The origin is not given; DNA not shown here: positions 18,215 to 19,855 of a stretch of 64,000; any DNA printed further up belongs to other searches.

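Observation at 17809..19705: Non-canonical CX8CX2C radical-SAM-like enzyme divergently paired with ThiS and a DUF1905 protein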

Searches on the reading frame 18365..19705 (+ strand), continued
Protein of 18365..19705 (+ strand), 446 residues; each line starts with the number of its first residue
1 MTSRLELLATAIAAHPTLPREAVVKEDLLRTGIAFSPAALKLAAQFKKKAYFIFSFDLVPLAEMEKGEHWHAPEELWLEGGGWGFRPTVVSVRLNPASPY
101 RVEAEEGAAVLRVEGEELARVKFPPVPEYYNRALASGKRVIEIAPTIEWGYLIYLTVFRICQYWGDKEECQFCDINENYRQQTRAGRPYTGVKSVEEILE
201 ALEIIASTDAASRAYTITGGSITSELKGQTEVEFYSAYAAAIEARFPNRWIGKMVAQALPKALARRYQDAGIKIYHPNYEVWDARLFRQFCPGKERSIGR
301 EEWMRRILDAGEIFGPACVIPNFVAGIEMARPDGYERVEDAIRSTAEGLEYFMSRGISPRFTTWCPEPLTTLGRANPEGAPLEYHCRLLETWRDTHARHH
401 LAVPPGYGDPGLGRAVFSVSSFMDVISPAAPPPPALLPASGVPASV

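Call 24: search_protein_families(library=pfam, proteins=[L055:5052-5954:+, L031:7293-8345:+, L080:4112-5893:-, L059:5157-5987:+], max_evalue=0.001)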
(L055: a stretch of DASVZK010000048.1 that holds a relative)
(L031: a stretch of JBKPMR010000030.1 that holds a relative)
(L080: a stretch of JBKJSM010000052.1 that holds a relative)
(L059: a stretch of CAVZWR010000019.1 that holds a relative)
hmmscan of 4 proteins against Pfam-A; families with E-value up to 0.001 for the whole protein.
L055:5052-5954:+ (300 aa): 1 family
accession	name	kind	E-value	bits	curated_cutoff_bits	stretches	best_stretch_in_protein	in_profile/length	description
PF02621.19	VitK2_biosynth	-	6e-64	216.4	26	1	22-283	2-250/252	Menaquinone biosynthesis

L031:7293-8345:+ (350 aa): 2 families
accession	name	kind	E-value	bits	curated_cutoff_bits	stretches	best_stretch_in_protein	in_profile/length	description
PF04055.27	Radical_SAM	-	5.4e-15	56.4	29.5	1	46-219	1-164/166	Radical SAM superfamily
PF19288.4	CofH_C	-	3.6e-11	43.4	27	1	234-336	2-111/125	CofH/MqnC C-terminal region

L080:4112-5893:- (593 aa): 1 family
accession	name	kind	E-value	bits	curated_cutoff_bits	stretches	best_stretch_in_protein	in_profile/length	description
PF09992.14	NAGPA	-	6.9e-31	108.2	25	1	246-366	56-167/169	Phosphodiester glycosidase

L059:5157-5987:+ (276 aa): 1 family
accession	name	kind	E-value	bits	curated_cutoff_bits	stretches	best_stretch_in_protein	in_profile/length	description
PF02621.19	VitK2_biosynth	-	4.9e-60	203.5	26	1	26-256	2-251/252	Menaquinone biosynthesis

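Call 30: find_encoding_contigs(protein=P0095, flank=10000, max_places=3)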
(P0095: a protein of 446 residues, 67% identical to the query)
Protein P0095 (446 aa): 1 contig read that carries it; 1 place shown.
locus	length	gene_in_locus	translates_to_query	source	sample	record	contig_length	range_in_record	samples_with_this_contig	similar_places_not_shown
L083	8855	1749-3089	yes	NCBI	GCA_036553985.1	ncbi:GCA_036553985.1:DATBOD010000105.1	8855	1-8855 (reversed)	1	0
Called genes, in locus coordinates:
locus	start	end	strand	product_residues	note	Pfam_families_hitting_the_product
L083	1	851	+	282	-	PF00440:TetR_N, PF17932:TetR_C_24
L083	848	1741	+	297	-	PF02621:VitK2_biosynth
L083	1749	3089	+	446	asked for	-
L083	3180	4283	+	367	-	PF04055:Radical_SAM, PF19288:CofH_C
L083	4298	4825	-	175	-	PF04978:MST, PF12867:DinB_2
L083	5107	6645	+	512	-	PF01594:AI-2E_transport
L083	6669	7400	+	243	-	-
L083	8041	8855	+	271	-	PF00202:Aminotran_3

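Call 31: search_solved_structures(query=L055:5052-5954:+, max_evalue=0.001)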
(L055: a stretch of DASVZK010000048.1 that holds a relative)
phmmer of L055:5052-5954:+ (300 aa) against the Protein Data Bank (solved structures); distinct sequences matched with E-value up to 0.001: 9.
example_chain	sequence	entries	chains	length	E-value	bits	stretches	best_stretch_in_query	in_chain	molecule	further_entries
2nxo_A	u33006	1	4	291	1.1e-38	136.4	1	21-285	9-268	Hypothetical protein SCO4506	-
7ahr_A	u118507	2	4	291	1.1e-38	136.3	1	21-285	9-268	Chorismate dehydratase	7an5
7an8_A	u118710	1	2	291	2.9e-38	134.9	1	21-285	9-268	Chorismate dehydratase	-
7an9_A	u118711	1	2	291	4e-38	134.5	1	21-285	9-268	Chorismate dehydratase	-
7an7_A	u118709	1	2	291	5.8e-38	134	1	21-285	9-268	Chorismate dehydratase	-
7ywc_A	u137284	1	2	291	5.8e-38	134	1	21-285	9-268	Chorismate dehydratase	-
7an6_A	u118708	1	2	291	1.5e-37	132.6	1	21-285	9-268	Chorismate dehydratase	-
2i6e_A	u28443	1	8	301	1.2e-29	106.6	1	21-288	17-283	Hypothetical protein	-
6o9a_A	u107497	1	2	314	1.5e-29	106.3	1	21-288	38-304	Chorismate dehydratase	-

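Call 32: search_solved_structures(query=L031:7293-8345:+, max_evalue=0.001)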
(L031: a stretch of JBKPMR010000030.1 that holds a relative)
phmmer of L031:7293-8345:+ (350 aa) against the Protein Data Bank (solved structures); distinct sequences matched with E-value up to 0.001: 1.
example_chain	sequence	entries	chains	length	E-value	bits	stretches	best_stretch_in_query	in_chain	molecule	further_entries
6xi9_A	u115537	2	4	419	4.5e-27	98.3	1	7-308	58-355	Aminodeoxyfutalosine synthase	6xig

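Call 38: search_protein_families(library=pfam, proteins=[L055:1-1056:+, L055:1046-1789:+, L055:2892-4241:+, L055:4348-5055:+, L055:8659-9630:-, L055:9777-11114:+, L055:11205-12431:+, L055:12513-13226:+, L069:5209-5910:+, L031:8395-8907:+], max_evalue=0.0001)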
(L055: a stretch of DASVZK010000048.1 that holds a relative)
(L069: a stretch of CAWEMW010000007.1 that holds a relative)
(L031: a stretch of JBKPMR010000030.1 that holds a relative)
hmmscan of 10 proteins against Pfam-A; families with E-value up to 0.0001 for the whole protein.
L055:1-1056:+ (351 aa): 1 family
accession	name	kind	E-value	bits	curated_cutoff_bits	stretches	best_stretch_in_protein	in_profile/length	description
PF13519.12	VWA_2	-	2.1e-08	35.1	27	1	164-261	1-106/107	von Willebrand factor type A domain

L055:1046-1789:+ (247 aa): 1 family
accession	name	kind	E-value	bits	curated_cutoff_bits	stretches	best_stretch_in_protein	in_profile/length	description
PF02527.21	GidB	-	3.3e-43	147.6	27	1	29-203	4-170/184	rRNA small subunit methyltransferase G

L055:2892-4241:+ (449 aa): 0 families

L055:4348-5055:+ (235 aa): 2 families
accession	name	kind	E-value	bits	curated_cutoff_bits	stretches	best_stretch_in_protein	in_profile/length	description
PF00440.29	TetR_N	-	6.7e-16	58.2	24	1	39-85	1-47/47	Bacterial regulatory proteins, tetR family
PF17932.6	TetR_C_24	-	8.6e-07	29.7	26.4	1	105-194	2-90/114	Tetracyclin repressor-like, C-terminal domain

L055:8659-9630:- (323 aa): 2 families
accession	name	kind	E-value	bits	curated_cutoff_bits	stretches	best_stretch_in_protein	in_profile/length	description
PF13472.12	Lipase_GDSL_2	-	1.5e-11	45.6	32.9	1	92-310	1-176/178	GDSL-like Lipase/Acylhydrolase family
PF00657.28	Lipase_GDSL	-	1.3e-06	29.2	23.6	1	90-315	1-206/208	GDSL-like Lipase/Acylhydrolase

L055:9777-11114:+ (445 aa): 3 families
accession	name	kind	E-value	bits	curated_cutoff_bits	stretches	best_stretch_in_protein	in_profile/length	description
PF01979.26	Amidohydro_1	-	6.1e-41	141.2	25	1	82-410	2-317/345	Amidohydrolase family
PF07969.17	Amidohydro_3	-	2.4e-08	34.3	29.7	1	210-409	249-442/472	Amidohydrolase family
PF22039.1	HUTI_composite_bact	-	2.2e-07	30.8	25.5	1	47-72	1-26/26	Imidazolonepropionase-like composite domain, bacteria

L055:11205-12431:+ (408 aa): 1 family
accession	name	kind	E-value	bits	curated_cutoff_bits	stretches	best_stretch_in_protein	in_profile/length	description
PF01594.21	AI-2E_transport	-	5.8e-55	187.2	34.3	1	40-377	8-326/327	AI-2E family transporter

L055:12513-13226:+ (237 aa): 1 family
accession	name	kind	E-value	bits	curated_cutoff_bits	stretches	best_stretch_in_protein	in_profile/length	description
PF01789.22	PsbP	-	4.1e-06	27.4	23.5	1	79-232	2-155/155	PsbP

L069:5209-5910:+ (233 aa): 0 families

L031:8395-8907:+ (170 aa): 1 family
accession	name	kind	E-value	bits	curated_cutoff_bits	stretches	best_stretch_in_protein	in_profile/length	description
PF01797.21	Y1_Tnp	-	9e-10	39.2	23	1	30-137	8-120/121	Transposase IS200 like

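Call 41: search_protein_families(library=ncbifam, proteins=[L055:7371-8477:+, L055:9777-11114:+, L055:2892-4241:+, L069:8375-9619:-, L042:8516-8995:+, L042:49-1386:+], max_evalue=0.00001)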
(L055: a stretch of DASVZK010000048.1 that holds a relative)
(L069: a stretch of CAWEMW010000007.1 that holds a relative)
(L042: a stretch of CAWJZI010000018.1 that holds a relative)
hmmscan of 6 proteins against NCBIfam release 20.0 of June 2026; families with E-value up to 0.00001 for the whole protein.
L055:7371-8477:+ (368 aa): 15 families
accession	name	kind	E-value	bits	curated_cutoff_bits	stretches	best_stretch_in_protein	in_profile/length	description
TIGR03699.1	menaquin_MqnC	equivalog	8.2e-133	442.5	428.1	1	19-363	2-342/342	cyclic dehypoxanthinyl futalosine synthase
NF006277.0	PRK08445.1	equivalog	5.1e-106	354.4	576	1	19-364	3-346/348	dehypoxanthine futalosine cyclase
TIGR00423.1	TIGR00423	subfamily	3.8e-99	331.8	260.25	1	54-363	1-310/310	CofH family radical SAM protein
TIGR03700.1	mena_SCO4494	equivalog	1.9e-92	309.9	434.55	1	11-362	2-350/351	aminofutalosine synthase MqnE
NF005609.0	PRK07360.1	equivalog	1.7e-86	290.3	426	1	5-364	6-369/374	7,8-didemethyl-8-hydroxy-5-deazariboflavin synthase subunit CofH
TIGR03551.1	F420_cofH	equivalog_domain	2.8e-84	282.9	374.1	1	27-362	8-344/345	5-amino-6-(D-ribitylamino)uracil--L-tyrosine 4-hydroxyphenyl transferase CofH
NF006687.0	PRK09234.1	equivalog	1.6e-72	244.9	1018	1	27-361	499-835/849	bifunctional FO biosynthesis protein CofGH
NF006276.0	PRK08444.1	equivalog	3.9e-66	223.5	560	1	9-363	2-350/353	aminofutalosine synthase MqnE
NF004580.0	PRK05926.1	equivalog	1.2e-53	182.7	583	1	6-357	14-366/370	hypothetical protein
TIGR03550.1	F420_cofG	equivalog_domain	4.6e-11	42.4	213.35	0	62-118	8-64/322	7,8-didemethyl-8-hydroxy-5-deazariboflavin synthase CofG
NF004884.0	PRK06245.1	equivalog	1.8e-10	40.2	209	1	49-117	6-72/340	7,8-didemethyl-8-hydroxy-5-deazariboflavin synthase subunit CofG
TIGR03956.1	rSAM_HydE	equivalog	1.8e-09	37.3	254.6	1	20-140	11-131/340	[FeFe] hydrogenase H-cluster radical SAM maturase HydE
TIGR03910.1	pyrrolys_PylB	equivalog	5.1e-09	35.5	348.2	1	8-355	6-339/347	methylornithine synthase PylB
TIGR00433.2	bioB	equivalog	3.3e-08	33.1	225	0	197-315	169-280/307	biotin synthase BioB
TIGR02351.2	thiH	equivalog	3.2e-06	26.5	380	1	7-147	22-161/364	2-iminoacetate synthase ThiH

L055:9777-11114:+ (445 aa): 25 families
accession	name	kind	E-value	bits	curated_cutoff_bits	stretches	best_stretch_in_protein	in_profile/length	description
NF006269.1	PRK08418.1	equivalog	3.2e-56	190.8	320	1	33-409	6-372/408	aminofutalosine deaminase family hydrolase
NF006549.0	PRK09045.1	equivalog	2.4e-47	161.6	540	2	273-410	237-377/444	TRZ/ATZ family hydrolase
NF006055.0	PRK08203.1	equivalog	4.7e-41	140.8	532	2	274-424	252-403/455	8-oxoguanine deaminase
NF005557.0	PRK07228.1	equivalog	2.6e-37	128.6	522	2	274-409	234-372/445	5'-deoxyadenosine deaminase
NF006252.0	PRK08393.1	equivalog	3.9e-37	128.3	617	2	272-409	222-360/424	N-ethylammeline chlorohydrolase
NF004701.0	PRK06038.1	equivalog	5.4e-37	127.5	609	2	268-409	221-363/432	N-ethylammeline chlorohydrolase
NF006681.0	PRK09229.1-2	equivalog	4.3e-31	108.1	362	1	271-422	247-397/451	formimidoylglutamate deiminase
NF005211.0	PRK06687.1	equivalog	1.4e-27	96.5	703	2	274-409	231-369/419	TRZ/ATZ family protein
NF006679.0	PRK09228.1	subfamily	3.6e-27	95.2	351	1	283-416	258-390/433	guanine deaminase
TIGR02967.1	guan_deamin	equivalog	4.6e-27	95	375.4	1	282-410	232-359/401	guanine deaminase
NF009059.0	PRK12393.1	equivalog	6.3e-25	87.8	543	1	274-409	256-392/460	amidohydrolase family protein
NF005540.0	PRK07203.1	equivalog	1.9e-23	82.8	444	2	43-242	18-229/444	putative aminohydrolase SsnA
NF004801.0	PRK06151.1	subfamily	2.3e-23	82.8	416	1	215-414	219-404/491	chlorohydrolase family protein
NF012037.0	PRK15493.1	equivalog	7.3e-21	74.4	779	1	44-417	20-377/435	bifunctional S-methyl-5'-thioadenosine deaminase/S-adenosylhomocysteine deaminase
NF006056.0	PRK08204.1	subfamily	4.7e-20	71.8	391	1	279-409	235-377/449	hypothetical protein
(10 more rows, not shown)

L055:2892-4241:+ (449 aa): 0 families

L069:8375-9619:- (414 aa): 0 families

L042:8516-8995:+ (159 aa): 1 family
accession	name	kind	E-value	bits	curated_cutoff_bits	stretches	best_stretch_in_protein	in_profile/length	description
NF052604.1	UndecprPTUtpABac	equivalog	3.2e-09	37.1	250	1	5-116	3-95/198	undecaprenyl phosphate transporter UptA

L042:49-1386:+ (445 aa): 3 families
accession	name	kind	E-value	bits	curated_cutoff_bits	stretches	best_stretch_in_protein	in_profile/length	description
TIGR01416.1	Rieske_proteo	equivalog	7.5e-11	42.3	97.4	1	299-387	95-161/176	ubiquinol-cytochrome c reductase iron-sulfur subunit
NF045928.1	Cytb6fFeSPetC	equivalog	6.1e-07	29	250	0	361-401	123-164/179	cytochrome b6-f complex iron-sulfur subunit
NF010001.0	PRK13474.1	subfamily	9.1e-07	28.4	154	0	361-408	122-169/178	cytochrome b6-f complex iron-sulfur subunit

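Call 43: predict_structure(alignment_id=A1)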
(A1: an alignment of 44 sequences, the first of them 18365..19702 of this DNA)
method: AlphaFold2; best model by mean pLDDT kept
length: 446 residues; sequences in the alignment: 44
mean_pLDDT: 94.3   pTM: 0.93
mean pLDDT of the five models: 94.3, 94.1, 94.1, 93.9, 93.4
residues with pLDDT >= 90: 392; 70-90: 44; 50-70: 3; < 50: 7
segments of 3 or more residues with pLDDT < 50: 440-446
pLDDT, mean of each block of 10 residues (from residue 1): 92 98 98 97 94 94 83 96 96 97 96 97 95 97 94 96 88 95 89 97 93 94 96 98 97 97 98 97 98 97 98 96 98 98 98 97 97 96 99 96 90 95 89 75 42
secondary structure, 60 per line:
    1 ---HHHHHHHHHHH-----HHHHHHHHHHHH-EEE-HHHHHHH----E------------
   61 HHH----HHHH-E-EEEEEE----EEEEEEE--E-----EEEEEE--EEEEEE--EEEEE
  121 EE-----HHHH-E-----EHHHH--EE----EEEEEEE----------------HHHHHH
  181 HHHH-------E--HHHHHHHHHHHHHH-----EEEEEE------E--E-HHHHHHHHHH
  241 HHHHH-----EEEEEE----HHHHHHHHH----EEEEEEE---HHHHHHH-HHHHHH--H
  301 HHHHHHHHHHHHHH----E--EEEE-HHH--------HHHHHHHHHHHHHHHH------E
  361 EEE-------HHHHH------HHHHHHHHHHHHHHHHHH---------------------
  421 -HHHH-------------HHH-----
elements in order: H4-14 H20-31 E33-35 H37-43 H68-71 E75-80 E85-91 E100-105 E108-113 E116-122 H128-131 H140-143 E152-158 H175-184 H195-208 E214-219 H231-245 E251-256 H261-269 E274-280 H284-290 H292-297 H300-314 E322-325 H338-353 E360-363 H371-375 H382-399 H422-425

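Call 46: fold_search(model_id=the predicted structure, library=pdb)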
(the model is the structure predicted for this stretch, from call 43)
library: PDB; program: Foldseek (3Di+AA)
matches with E <= 10: 1826; with E <= 0.001: 61
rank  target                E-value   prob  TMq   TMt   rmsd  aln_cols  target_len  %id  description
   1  5ff2                  2.3e-08  1.00  0.42  0.53   3.8       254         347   12  HydE from T. maritima in complex with (2R,4R)-TDA (released 2016-04-06)
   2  8qmk                  3.3e-08  1.00  0.41  0.51   3.9       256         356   12  Enzymatically-produced complex-B bound TmHydE structure (released 2023-11-22)
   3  3iiz                  3.7e-08  1.00  0.40  0.50   4.5       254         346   13  X-ray structure of the FeFe-hydrogenase maturase HydE from T. maritima in complex with S-adenosyl-L-methionine (released 2009-09-22)
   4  5few                  5.0e-08  1.00  0.42  0.53   3.7       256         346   13  HydE from T. maritima in complex with S-adenosyl-L-cysteine (final product) (released 2016-04-06)
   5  7o1o                  5.0e-08  1.00  0.41  0.51   3.8       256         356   12  Complex-B bound [FeFe]-hydrogenase maturase HydE fromT. Maritima (Auxiliary cluster deleted variant) (released 2021-05-26)
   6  7o1t                  5.3e-08  1.00  0.40  0.49   4.5       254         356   13  Fe(CO)2CNCl species bound [HydE from T. Maritima (released 2021-05-26)
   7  5fep                  5.6e-08  1.00  0.41  0.52   3.9       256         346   12  HydE from T. maritima in complex with (2R,4R)-MeTDA (released 2016-04-06)
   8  9ccb                  5.6e-08  1.00  0.41  0.44   8.7       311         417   14  X-ray crystal structure of methyl-coenzyme M reductase glutamine methylase (MgmA) from Methanothermobacter marburgensis  (released 2025-01-01)
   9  3ciw                  7.6e-08  1.00  0.42  0.52   4.1       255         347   12  X-RAY structure of the [FeFe]-hydrogenase maturase HydE from thermotoga maritima (released 2008-04-08)
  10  3cix                  9.7e-08  1.00  0.41  0.52   4.1       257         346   13  X-RAY structure of the [FeFe]-hydrogenase maturase HydE from thermotoga maritima in complex with thiocyanate (released 2008-04-08)
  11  7o1p                  2.1e-07  1.00  0.40  0.53   3.3       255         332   12  [FeFe]-hydrogenase maturase HydE from T. Maritima (C-ter stretch absent) (released 2021-05-26)
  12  7mjv_A                8.0e-07  1.00  0.37  0.37   5.2       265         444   15  MiaB in the complex with s-adenosylmethionine and RNA (released 2021-09-15)
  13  1r30_A                8.5e-07  1.00  0.42  0.57   5.3       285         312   14  The Crystal Structure of Biotin Synthase, an S-Adenosylmethionine-Dependent Radical Enzyme (released 2004-01-13)
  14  1r30_B                9.5e-07  1.00  0.42  0.57   5.3       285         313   14  The Crystal Structure of Biotin Synthase, an S-Adenosylmethionine-Dependent Radical Enzyme (released 2004-01-13)
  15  8vcw                  1.2e-06  1.00  0.41  0.54   5.4       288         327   14  X-Ray Crystal Structure of the biotin synthase from B. obeum (released 2024-01-24)
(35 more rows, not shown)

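Call 49: find_encoding_contigs(protein=P0125, flank=8000, max_places=3)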
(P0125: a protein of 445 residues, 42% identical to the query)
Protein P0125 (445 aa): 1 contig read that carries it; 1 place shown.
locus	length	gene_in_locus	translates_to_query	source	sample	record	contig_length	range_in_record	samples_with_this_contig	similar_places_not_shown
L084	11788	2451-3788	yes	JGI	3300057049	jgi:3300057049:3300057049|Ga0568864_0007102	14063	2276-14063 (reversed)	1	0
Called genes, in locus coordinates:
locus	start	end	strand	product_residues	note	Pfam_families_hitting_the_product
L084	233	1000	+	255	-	PF00392:GntR, PF07729:FCD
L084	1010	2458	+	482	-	PF20695:UbiD_N, PF01977:UbiD, PF20696:UbiD_C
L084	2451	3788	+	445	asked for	-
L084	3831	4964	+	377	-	PF13433:Peripla_BP_5, PF13458:Peripla_BP_6, PF01094:ANF_receptor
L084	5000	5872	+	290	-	PF02653:BPD_transp_2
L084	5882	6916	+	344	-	PF02653:BPD_transp_2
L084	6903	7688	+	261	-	PF00005:ABC_tran, PF13304:AAA_21 (faint), PF12399:BCA_ABC_TP_C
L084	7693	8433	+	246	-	PF00005:ABC_tran, PF13304:AAA_21 (faint)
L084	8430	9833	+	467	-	PF03972:MmgE_PrpD_N, PF19305:MmgE_PrpD_C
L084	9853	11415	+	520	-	PF00501:AMP-binding, PF13193:AMP-binding_C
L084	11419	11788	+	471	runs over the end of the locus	PF20695:UbiD_N, PF01977:UbiD, PF20696:UbiD_C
